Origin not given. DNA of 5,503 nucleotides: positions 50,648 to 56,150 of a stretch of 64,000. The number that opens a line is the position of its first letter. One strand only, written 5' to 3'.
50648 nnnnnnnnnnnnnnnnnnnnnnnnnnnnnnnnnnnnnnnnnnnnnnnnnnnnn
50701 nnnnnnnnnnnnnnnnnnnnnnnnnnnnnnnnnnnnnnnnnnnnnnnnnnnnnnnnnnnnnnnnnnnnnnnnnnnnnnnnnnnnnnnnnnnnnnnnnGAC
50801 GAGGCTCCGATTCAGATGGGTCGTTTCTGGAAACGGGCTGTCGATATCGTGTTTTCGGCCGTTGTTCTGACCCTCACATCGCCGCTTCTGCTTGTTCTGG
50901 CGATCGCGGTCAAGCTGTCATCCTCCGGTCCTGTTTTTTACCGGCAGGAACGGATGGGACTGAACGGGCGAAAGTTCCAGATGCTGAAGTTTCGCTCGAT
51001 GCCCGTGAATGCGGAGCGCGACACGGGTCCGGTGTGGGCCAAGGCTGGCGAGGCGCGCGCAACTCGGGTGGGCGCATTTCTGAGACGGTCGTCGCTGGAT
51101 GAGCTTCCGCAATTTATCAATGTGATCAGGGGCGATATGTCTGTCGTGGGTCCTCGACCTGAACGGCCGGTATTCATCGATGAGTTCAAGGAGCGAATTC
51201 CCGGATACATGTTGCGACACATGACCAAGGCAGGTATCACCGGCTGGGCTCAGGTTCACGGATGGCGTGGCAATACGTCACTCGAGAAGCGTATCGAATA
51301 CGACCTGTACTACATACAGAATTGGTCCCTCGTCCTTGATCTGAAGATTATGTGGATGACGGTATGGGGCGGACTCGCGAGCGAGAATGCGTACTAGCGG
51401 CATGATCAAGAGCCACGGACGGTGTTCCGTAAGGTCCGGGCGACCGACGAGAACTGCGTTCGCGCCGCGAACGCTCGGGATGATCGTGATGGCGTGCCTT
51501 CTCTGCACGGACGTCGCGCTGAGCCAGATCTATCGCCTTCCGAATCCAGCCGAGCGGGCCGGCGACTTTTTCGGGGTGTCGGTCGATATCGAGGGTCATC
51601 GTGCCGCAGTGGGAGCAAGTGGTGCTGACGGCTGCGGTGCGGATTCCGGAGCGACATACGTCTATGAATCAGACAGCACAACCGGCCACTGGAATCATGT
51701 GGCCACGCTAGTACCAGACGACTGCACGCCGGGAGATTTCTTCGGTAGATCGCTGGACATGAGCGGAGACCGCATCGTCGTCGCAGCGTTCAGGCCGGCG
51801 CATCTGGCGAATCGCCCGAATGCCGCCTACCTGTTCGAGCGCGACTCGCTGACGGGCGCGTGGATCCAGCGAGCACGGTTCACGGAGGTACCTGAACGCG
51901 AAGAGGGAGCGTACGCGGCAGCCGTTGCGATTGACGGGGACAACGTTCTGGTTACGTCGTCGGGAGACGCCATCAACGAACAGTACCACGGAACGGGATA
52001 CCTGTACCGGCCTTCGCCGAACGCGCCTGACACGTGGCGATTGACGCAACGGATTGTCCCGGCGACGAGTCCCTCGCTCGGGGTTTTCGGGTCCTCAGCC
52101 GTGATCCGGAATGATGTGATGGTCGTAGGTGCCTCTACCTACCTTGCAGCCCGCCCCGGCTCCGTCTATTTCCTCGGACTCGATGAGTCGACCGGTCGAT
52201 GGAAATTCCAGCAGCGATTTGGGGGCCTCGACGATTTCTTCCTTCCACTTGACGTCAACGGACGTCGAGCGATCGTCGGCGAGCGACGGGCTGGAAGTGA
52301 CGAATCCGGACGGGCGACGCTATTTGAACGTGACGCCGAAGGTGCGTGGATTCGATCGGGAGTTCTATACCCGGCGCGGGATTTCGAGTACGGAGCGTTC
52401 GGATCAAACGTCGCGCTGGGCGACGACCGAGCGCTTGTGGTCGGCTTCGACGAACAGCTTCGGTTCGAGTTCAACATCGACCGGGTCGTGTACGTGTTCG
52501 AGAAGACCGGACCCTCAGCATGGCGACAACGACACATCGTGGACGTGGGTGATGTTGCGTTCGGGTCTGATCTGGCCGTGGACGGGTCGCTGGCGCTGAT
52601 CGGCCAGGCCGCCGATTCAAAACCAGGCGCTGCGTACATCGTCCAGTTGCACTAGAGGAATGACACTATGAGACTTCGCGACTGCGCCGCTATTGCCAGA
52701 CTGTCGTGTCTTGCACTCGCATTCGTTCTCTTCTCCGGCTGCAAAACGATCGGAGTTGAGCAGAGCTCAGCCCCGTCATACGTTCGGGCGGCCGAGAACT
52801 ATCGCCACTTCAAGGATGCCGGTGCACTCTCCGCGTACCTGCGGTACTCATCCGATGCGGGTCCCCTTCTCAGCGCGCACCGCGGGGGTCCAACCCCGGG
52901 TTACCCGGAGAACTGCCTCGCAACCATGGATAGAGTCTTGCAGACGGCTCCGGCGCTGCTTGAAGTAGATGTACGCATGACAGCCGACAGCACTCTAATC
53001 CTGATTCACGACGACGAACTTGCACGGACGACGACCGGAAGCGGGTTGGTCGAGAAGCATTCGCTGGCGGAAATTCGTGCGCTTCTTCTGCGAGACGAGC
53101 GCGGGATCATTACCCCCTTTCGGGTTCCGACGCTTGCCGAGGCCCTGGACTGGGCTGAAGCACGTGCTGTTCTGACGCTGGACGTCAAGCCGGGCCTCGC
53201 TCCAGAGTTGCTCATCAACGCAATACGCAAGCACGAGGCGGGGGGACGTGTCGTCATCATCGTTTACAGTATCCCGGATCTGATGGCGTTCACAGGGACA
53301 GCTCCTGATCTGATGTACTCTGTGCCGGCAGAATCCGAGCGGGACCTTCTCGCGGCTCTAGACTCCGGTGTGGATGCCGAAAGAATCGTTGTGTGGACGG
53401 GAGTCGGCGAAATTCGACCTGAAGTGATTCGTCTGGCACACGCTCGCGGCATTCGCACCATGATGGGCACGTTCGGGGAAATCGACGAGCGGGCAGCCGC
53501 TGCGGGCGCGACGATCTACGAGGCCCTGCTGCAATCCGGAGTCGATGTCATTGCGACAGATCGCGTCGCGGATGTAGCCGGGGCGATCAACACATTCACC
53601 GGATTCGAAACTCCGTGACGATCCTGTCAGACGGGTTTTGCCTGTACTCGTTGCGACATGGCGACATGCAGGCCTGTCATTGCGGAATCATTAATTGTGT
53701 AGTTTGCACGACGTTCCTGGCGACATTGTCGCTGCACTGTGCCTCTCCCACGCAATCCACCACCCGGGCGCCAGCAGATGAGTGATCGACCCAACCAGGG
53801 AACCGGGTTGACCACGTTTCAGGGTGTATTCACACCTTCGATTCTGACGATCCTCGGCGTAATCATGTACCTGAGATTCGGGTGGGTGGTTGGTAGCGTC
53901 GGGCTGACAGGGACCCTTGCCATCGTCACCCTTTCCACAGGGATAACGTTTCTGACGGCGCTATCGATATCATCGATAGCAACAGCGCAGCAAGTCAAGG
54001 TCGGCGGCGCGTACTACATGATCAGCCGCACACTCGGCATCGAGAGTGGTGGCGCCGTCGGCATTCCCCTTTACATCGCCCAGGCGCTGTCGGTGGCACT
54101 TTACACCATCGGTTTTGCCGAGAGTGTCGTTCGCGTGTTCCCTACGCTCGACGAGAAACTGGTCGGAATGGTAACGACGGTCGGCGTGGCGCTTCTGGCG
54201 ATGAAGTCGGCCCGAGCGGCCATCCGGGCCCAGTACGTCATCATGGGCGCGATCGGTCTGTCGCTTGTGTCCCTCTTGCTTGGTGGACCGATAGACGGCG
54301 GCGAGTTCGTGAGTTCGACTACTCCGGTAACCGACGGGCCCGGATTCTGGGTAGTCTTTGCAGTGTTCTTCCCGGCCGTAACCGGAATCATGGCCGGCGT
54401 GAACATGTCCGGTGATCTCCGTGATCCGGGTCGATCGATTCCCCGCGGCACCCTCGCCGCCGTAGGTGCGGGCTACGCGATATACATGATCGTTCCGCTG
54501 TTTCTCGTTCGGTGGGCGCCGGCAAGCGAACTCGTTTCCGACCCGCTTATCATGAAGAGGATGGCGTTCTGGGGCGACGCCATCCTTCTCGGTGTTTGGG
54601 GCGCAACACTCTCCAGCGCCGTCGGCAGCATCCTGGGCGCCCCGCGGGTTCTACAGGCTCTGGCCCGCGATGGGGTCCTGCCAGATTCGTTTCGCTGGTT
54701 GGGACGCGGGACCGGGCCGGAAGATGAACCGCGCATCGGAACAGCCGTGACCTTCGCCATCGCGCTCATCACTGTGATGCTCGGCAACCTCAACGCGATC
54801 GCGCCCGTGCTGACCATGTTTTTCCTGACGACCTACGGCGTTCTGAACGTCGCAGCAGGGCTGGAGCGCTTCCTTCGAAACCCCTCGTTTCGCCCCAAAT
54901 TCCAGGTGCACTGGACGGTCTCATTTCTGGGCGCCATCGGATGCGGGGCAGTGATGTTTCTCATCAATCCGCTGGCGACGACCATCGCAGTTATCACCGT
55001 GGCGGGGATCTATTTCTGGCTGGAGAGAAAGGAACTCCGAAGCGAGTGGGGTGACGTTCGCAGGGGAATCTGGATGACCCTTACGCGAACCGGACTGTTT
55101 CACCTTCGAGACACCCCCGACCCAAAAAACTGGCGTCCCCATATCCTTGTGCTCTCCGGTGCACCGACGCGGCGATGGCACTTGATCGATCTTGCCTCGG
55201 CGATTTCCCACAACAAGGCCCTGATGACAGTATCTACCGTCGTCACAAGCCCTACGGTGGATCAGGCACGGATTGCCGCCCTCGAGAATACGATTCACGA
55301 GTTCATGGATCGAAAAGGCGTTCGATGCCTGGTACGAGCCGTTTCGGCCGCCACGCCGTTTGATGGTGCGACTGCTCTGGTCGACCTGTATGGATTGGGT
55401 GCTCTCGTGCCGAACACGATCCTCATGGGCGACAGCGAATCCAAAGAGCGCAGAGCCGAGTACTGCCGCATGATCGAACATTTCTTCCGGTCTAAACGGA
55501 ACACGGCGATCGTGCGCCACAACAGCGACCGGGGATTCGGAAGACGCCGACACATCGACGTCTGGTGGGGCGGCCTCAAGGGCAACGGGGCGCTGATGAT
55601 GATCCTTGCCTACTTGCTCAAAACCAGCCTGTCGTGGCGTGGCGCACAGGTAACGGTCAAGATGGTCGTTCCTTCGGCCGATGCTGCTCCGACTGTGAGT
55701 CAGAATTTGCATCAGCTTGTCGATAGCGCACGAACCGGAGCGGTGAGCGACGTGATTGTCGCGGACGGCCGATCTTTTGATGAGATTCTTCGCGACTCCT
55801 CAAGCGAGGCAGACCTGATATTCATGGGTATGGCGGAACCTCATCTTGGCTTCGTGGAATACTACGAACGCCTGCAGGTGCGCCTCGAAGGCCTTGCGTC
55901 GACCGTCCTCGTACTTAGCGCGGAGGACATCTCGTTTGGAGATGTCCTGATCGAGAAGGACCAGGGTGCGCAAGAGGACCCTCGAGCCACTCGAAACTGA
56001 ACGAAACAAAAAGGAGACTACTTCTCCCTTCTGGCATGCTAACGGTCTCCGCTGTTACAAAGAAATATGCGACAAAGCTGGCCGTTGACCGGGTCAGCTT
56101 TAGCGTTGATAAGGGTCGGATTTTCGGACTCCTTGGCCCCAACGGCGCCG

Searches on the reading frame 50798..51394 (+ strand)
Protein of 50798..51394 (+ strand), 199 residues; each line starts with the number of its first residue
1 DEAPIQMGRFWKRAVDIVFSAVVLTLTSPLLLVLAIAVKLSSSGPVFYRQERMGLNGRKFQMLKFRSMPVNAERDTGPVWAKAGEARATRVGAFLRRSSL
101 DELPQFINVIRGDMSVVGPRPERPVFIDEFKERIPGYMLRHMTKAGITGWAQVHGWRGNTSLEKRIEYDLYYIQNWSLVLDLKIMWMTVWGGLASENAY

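Call 14: find_homologous_proteins(query=window:50798-51394:+, max_evalue=1e-10)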
Query window:50798-51394:+ (199 aa): 7999 proteins with E <= 1e-10 among 8000 candidates; the best 120 are listed.
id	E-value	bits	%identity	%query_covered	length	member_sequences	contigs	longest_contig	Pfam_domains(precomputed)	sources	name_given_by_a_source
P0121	4.3e-98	345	73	100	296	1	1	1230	PF13727.13,PF02397.23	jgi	jgi:Undecaprenyl-phosphate glucose phosphotransferase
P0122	7.7e-97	341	75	100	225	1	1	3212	PF02397.23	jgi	jgi:putative colanic acid biosynthesis UDP-glucose lipid carrier transferase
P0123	1.0e-96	341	76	100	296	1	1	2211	PF02397.23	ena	-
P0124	2.0e-96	340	74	100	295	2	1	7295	PF13727.13,PF02397.23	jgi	jgi:Undecaprenyl-phosphate glucose phosphotransferase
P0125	2.6e-96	339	76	100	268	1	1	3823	PF02397.23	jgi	jgi:putative colanic acid biosynthesis UDP-glucose lipid carrier transferase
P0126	1.1e-95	337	74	100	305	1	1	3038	PF13727.13,PF02397.23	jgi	jgi:putative colanic acid biosynthesis UDP-glucose lipid carrier transferase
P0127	2.3e-95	336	75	100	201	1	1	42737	PF02397.23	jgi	-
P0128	3.4e-95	336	75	100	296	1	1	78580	PF13727.13,PF02397.23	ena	-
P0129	5.7e-95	335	73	100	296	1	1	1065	PF13727.13,PF02397.23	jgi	jgi:putative colanic acid biosynthesis UDP-glucose lipid carrier transferase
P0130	8.8e-94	331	71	100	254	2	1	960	PF02397.23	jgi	jgi:putative colanic acid biosynthesis UDP-glucose lipid carrier transferase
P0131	1.3e-93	330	75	100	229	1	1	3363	PF02397.23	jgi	jgi:putative colanic acid biosynthesis UDP-glucose lipid carrier transferase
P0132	1.7e-92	327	72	100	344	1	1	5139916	PF13727.13,PF02397.23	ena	-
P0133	4.0e-92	326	73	100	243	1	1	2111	PF02397.23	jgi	jgi:putative colanic acid biosynthesis UDP-glucose lipid carrier transferase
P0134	2.2e-91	323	74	100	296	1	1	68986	PF02397.23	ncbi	ncbi:MAG: hypothetical protein RhofKO_22880 [Rhodothermales bacterium]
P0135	2.6e-91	323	71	100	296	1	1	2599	PF13727.13,PF02397.23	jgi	-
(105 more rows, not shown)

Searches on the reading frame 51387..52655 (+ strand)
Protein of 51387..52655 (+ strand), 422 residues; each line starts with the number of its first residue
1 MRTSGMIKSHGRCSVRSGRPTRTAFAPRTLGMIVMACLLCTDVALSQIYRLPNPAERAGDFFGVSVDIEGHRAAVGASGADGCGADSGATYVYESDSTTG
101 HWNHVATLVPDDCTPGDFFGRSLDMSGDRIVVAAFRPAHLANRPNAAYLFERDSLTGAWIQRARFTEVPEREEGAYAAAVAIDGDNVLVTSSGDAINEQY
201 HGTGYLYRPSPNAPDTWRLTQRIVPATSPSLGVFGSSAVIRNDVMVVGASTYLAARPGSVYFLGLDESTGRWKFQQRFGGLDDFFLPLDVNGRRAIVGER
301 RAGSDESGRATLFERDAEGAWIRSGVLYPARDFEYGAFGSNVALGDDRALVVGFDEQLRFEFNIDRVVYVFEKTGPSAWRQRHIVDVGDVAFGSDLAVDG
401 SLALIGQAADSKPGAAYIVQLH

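Call 3: search_protein_families(library=pfam, proteins=[window:51387-52655:+], max_evalue=0.01)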
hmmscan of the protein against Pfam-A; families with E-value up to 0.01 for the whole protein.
window:51387-52655:+ (422 aa): 1 family
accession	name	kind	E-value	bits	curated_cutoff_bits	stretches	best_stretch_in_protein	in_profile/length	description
PF14312.12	FG-GAP_2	-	1.7e-33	115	23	2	102-150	1-49/49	FG-GAP repeat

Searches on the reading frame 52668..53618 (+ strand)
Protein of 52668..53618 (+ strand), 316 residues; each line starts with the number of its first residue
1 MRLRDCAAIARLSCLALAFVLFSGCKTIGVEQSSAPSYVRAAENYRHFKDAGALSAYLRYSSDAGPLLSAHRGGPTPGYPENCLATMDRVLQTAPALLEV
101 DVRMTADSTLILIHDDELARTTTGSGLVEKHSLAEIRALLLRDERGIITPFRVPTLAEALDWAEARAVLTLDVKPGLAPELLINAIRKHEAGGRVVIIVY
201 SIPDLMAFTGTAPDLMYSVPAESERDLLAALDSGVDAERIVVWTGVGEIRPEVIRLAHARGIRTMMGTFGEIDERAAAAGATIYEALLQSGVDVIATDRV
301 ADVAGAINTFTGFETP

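Call 3: search_protein_families(library=pfam, proteins=[window:52668-53618:+], max_evalue=0.01)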
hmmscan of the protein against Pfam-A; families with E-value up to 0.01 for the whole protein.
window:52668-53618:+ (316 aa): 1 family
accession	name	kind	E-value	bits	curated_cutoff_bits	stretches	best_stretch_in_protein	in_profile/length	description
PF03009.23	GDPD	-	1.9e-17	64.6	23.6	1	71-168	1-95/244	Glycerophosphoryl diester phosphodiesterase family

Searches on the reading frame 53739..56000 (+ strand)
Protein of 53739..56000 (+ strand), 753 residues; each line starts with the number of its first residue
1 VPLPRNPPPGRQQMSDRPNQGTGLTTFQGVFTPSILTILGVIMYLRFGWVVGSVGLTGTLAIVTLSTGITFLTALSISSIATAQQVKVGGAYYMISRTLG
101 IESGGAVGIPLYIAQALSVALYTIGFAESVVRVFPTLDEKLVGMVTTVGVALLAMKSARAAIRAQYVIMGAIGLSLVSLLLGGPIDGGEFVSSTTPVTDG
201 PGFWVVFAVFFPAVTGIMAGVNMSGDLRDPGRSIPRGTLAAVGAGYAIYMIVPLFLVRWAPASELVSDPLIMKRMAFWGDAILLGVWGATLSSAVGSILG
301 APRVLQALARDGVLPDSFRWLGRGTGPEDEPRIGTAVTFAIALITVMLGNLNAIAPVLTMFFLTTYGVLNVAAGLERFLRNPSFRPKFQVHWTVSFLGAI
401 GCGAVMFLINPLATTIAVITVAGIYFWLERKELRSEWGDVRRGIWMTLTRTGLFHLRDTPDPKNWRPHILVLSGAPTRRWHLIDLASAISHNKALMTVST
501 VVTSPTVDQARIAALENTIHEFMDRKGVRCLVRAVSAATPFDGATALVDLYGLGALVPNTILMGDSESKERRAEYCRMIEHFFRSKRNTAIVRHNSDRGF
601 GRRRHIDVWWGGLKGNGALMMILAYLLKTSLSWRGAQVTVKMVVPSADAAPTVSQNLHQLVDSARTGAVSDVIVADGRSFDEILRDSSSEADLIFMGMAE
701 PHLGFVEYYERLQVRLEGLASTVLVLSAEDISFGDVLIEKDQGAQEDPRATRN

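Call 76: search_protein_families(library=pfam, proteins=[window:53739-56000:+], max_evalue=0.0001)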
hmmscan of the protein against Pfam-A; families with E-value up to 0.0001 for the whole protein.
window:53739-56000:+ (753 aa): 2 families
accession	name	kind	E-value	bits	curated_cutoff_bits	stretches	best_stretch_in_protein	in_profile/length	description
PF00324.27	AA_permease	-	5.9e-44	151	24.6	1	30-429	2-427/470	Amino acid permease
PF03522.20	SLC12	-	5.2e-19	69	27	1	480-596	2-122/418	Solute carrier family 12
